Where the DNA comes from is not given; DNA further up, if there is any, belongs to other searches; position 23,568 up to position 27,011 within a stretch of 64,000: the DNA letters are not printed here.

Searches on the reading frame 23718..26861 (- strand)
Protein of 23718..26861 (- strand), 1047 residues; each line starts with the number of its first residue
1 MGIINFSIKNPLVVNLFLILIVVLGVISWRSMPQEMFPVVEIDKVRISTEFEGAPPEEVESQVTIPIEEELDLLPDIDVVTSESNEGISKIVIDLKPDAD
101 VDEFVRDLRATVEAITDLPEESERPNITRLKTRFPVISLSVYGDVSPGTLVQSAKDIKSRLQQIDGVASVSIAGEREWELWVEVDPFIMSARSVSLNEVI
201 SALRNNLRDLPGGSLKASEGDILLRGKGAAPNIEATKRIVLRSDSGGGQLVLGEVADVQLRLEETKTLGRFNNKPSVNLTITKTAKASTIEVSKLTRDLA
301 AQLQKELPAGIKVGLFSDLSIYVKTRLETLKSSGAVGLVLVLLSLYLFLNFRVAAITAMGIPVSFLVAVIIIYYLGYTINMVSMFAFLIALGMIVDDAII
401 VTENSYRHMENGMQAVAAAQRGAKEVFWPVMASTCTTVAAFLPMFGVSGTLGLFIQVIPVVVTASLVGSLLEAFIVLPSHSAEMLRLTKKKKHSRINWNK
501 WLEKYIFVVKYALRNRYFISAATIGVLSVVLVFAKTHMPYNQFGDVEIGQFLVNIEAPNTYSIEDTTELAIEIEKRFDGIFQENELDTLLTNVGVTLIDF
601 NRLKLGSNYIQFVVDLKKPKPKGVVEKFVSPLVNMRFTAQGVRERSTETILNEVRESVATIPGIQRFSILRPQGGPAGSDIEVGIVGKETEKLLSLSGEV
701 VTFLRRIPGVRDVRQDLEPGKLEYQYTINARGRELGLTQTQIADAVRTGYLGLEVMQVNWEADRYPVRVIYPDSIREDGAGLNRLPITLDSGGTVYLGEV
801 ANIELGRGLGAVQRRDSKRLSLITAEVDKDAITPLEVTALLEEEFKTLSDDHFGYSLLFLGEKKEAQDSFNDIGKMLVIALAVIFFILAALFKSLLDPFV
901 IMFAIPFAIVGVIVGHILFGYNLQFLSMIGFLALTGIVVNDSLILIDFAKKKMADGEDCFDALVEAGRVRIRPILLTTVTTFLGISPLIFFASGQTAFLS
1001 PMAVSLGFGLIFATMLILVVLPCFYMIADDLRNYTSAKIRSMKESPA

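Call 50: search_protein_families(library=pfam, proteins=[window:23718-26861:-], max_evalue=0.00001)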
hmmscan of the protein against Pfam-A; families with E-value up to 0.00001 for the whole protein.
window:23718-26861:- (1047 aa): 2 families
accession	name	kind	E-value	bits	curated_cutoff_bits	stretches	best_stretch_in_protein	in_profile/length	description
PF00873.25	ACR_tran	-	5.9e-185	617.3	28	1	3-1028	1-1020/1021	AcrB/AcrD/AcrF family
PF03176.21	MMPL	-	1.8e-06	27.6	20.5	0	871-1027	143-301/333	MMPL family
